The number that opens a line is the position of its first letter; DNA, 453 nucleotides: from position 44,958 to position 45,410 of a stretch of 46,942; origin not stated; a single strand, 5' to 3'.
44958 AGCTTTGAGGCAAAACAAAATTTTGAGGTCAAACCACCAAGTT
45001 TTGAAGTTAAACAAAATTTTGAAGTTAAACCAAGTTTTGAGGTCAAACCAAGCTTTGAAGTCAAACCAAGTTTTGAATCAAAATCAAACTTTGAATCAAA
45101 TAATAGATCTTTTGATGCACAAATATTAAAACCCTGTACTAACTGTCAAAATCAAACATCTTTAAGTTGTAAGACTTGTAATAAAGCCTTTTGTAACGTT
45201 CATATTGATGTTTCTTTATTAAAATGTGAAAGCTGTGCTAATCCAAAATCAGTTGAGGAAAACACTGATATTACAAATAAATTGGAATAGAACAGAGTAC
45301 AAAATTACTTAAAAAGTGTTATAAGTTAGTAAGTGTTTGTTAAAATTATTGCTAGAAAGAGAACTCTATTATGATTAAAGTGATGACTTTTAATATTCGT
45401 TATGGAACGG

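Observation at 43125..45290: Eukaryote-flavoured protein: Q/M/P-rich prion-like tract, (SFEVKP)n repeats and a C-terminal treble-clef/cross-brace-like zinc finger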

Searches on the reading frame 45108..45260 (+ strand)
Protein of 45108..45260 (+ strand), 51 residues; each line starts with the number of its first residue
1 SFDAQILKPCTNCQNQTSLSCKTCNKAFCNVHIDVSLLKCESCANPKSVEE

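Call 31: search_solved_structures(query=A3, max_evalue=10, show_alignments=3)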
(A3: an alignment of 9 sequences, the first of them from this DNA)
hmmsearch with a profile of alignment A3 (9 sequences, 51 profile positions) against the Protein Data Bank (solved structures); distinct sequences matched with E-value up to 10: 16.
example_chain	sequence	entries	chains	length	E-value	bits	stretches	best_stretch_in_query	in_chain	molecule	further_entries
2em2_A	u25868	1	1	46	0.37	13.8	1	20-34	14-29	Zinc finger protein 28 homolog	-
7mc1_A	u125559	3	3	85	0.43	13.6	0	19-31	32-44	Isoform 2 of Zinc finger and BTB domain-containing protein 17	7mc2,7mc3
2rml_A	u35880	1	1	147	0.63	13.1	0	32-47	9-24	Copper-transporting P-type ATPase copA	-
1p6t_A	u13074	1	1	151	0.68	12.9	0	32-47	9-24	Potential copper-transporting ATPase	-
2vdc_G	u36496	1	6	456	0.68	12.9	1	20-37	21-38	GLUTAMATE SYNTHASE [NADPH] SMALL CHAIN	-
6s6s_G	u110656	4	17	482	0.73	12.8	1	20-37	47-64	Glutamate synthase [NADPH] small chain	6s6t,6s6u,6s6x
2kt2_A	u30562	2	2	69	1.3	12.1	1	32-48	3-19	Mercuric reductase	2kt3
8j25_A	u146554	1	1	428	1.3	12.1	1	16-44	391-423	Maltose/maltodextrin-binding periplasmic protein,Protein PML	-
5egb_A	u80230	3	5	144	1.4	12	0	20-30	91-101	Histone-lysine N-methyltransferase PRDM9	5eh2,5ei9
2ee8_A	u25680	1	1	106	1.4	11.9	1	20-30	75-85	Protein odd-skipped-related 2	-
2ew9_A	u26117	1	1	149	1.4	11.9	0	30-47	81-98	Copper-transporting ATPase 2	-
2cot_A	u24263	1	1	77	2.1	11.4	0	20-30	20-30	Zinc finger protein 435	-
5wjq_D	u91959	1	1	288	2.5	11.1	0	20-29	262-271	Zinc finger protein 568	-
5v3g_D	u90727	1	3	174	3.2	10.8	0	20-30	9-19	PR domain zinc finger protein 9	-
5v3m_C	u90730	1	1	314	5.1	10.2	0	20-29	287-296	Zinc finger protein 568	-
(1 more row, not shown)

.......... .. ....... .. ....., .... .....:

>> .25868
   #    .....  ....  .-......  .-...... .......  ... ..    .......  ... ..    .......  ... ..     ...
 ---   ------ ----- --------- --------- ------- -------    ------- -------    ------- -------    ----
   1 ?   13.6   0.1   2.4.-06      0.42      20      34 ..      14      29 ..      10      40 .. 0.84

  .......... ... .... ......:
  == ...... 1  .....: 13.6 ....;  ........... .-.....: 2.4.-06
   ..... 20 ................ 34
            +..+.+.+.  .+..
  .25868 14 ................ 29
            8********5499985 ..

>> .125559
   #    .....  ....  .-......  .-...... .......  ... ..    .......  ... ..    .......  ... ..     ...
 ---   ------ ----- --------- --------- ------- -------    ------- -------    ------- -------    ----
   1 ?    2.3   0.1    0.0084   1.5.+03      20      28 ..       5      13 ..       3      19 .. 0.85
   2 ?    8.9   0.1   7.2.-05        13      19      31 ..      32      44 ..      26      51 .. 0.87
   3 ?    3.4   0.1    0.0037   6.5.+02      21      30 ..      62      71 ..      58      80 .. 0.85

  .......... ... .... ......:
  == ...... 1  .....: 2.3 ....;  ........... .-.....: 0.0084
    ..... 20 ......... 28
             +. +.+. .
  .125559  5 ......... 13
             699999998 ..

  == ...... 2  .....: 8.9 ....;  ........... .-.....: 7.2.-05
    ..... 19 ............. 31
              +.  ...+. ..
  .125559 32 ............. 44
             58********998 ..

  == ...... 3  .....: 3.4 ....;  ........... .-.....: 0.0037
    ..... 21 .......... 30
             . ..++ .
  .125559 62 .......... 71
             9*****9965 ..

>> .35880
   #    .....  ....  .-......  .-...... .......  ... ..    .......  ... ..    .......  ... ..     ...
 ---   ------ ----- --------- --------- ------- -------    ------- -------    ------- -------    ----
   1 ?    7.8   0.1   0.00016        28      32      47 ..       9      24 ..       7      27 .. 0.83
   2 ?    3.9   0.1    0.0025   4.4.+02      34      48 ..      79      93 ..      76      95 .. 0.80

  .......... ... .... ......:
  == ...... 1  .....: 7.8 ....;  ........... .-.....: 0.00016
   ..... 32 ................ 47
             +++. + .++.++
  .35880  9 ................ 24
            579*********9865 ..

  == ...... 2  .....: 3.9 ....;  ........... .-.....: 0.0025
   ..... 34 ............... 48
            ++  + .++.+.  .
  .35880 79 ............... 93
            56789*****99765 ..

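Call 32: find_homologous_proteins(query=A3, max_evalue=0.1)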
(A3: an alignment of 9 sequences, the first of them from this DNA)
Query A3 (9 sequences): 23 candidates shared short words with the query, none scored E <= 0.1.

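Call 34: search_protein_families(library=pfam, alignment_id=A3, max_evalue=10)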
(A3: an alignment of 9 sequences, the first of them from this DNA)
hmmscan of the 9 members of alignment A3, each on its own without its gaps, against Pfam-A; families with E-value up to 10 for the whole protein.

A. member 1, seq(51 aa): 5 families
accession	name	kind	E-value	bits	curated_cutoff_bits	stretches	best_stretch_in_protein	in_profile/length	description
PF22586.1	ANCHR-like_BBOX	-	0.0033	17.9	27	1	10-32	2-24/39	ANCHR-like B-box zinc-binding domain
PF01428.23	zf-AN1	-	0.028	15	27.9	1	10-33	1-28/40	AN1-like Zinc finger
PF17982.7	C5HCH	-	0.04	14.5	26.3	1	10-36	4-30/50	NSD Cys-His rich domain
PF04438.22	zf-HIT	-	0.68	10.2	24.7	1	9-29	4-24/30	HIT zinc finger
PF04236.20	Transp_Tc5_C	-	1.3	9.9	27.4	1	7-38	27-60/63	Tc5 transposase C-terminal domain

B. families by the number of members that match (of 9 scanned): 22 families
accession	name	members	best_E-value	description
PF22586.1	ANCHR-like_BBOX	9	0.0019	ANCHR-like B-box zinc-binding domain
PF01428.23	zf-AN1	9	0.003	AN1-like Zinc finger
PF17982.7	C5HCH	8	0.0025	NSD Cys-His rich domain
PF04438.22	zf-HIT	7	0.001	HIT zinc finger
PF00643.29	zf-B_box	4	0.025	B-box zinc finger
PF13948.11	DUF4215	3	0.0052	Domain of unknown function (DUF4215)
PF22747.2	Zn_ribbon_DUF2089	3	0.078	DUF2089 zinc ribbon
PF12773.13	DZR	3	0.26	Double zinc ribbon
PF06524.17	NOA36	2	0.057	NOA36 protein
PF04236.20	Transp_Tc5_C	2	0.1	Tc5 transposase C-terminal domain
PF13465.12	zf-H2C2_2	2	4.9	Zinc-finger double domain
PF17979.7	zf-CRD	1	0.0043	Cysteine rich domain with multizinc binding regions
PF03966.22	Trm112p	1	0.054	Trm112p-like protein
PF19474.4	DUF6011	1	0.098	Family of unknown function (DUF6011)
PF00403.32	HMA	1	0.24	Heavy-metal-associated domain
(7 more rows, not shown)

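Call 42: predict_structure(alignment_id=A3)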
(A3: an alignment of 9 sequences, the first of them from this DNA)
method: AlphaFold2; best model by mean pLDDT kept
length: 51 residues; sequences in the alignment: 9
mean_pLDDT: 78.8   pTM: 0.56
mean pLDDT of the five models: 78.8, 63.3, 61.2, 46.9, 43.2
residues with pLDDT >= 90: 12; 70-90: 26; 50-70: 8; < 50: 5
segments of 3 or more residues with pLDDT < 50: 1-3
pLDDT, mean of each block of 10 residues (from residue 1): 63 84 90 90 71 41
secondary structure, 60 per line:
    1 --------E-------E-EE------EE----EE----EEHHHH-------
elements in order: H41-44

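Call 48: fold_search(model_id=the predicted structure, library=pdb)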
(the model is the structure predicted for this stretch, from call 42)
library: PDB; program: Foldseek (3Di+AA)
matches with E <= 10: 193; with E <= 0.001: 0
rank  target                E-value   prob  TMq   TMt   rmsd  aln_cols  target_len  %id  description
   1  6x67_C                6.0e-01  0.47  0.54  0.07   2.7        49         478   31  Cryo-EM structure of piggyBac transposase strand transfer complex (STC) (released 2020-07-22)
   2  8ieg_A                9.5e-01  0.16  0.38  0.32   3.7        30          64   27  Bre1(mRBD-RING)/Rad6-Ub/nucleosome complex (released 2023-09-06)
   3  8ieg_B                1.6e+00  0.08  0.35  0.29   7.1        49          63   18  Bre1(mRBD-RING)/Rad6-Ub/nucleosome complex (released 2023-09-06)
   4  1f62_MODEL_1_A        1.9e+00  0.23  0.49  0.49   3.3        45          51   22  WSTF-PHD (released 2000-12-27)
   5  2puy_B                2.1e+00  0.13  0.45  0.40   4.3        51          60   20  Crystal Structure of the BHC80 PHD finger (released 2007-08-14)
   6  3eb5                  2.1e+00  0.04  0.29  0.25   5.4        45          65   18  Structure of the cIAP2 RING domain (released 2008-09-09)
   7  2yho_A                2.4e+00  0.04  0.28  0.24   5.4        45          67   18  The IDOL-UBE2D complex mediates sterol-dependent degradation of the LDL receptor (released 2011-06-29)
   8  8i02_G                2.6e+00  0.12  0.40  0.09   2.6        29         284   31  Cryo-EM structure of the SIN3S complex from S. pombe (released 2023-05-03)
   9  9pd4_F                2.6e+00  0.08  0.33  0.08   2.1        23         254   30  NER dual incision complex - DuIM (released 2026-02-18)
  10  4ic2_B                2.6e+00  0.07  0.36  0.30   6.5        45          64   13  Crystal structure of the XIAP RING domain (released 2012-12-19)
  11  9xrl_AL               2.8e+00  0.13  0.46  0.05   4.4        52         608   19  Structure of mouse cytoplasmic lattice (CPL) repeating unit (released 2026-03-18)
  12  8i3f_B                2.8e+00  0.11  0.39  0.20   2.2        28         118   32  Crystal structure of Rco1-Eaf3 with peptide of histone H3 N-terminal (released 2023-05-31)
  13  2vp7_A                3.0e+00  0.11  0.45  0.37   4.2        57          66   18  Decoding of methylated histone H3 tail by the Pygo-BCL9 Wnt signaling complex (released 2008-06-17)
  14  2puy_A                3.0e+00  0.08  0.35  0.31   1.7        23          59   26  Crystal Structure of the BHC80 PHD finger (released 2007-08-14)
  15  8kd3_E                3.0e+00  0.07  0.39  0.08  12.5        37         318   30  Rpd3S in complex with nucleosome with H3K36MLA modification, H3K9Q mutation and 187bp DNA (released 2023-09-13)
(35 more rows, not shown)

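Call 58: find_related_loci(query=A3, collection=metagenome_contigs, flank=3000)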
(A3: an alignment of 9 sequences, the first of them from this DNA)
Query A3 (51 aa) in metagenome_contigs; peptide patterns used: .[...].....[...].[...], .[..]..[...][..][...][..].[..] (x = any residue, [..] = any of these).
250 stretches matched a pattern; 5 encode a relative of the query (tblastn E <= 1e-3); 5 distinct loci.
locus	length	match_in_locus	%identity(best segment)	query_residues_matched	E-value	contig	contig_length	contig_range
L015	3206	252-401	80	2-51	1e-25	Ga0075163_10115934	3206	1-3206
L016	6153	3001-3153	78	1-51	6e-25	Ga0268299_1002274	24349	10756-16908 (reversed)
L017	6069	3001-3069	48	8-30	3e-6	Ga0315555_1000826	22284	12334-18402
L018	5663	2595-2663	48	8-30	3e-6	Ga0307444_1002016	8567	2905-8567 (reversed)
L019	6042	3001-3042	93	17-30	1e-5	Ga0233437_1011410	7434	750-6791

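Call 59: find_related_loci(query=A3, collection=viral_contigs, flank=3000)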
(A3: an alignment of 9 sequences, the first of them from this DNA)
Query A3 (51 aa) in viral_contigs; peptide patterns used: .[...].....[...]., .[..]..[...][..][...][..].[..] (x = any residue, [..] = any of these).
36 stretches matched a pattern, but none encodes a relative of the query by tblastn (E <= 1e-3).
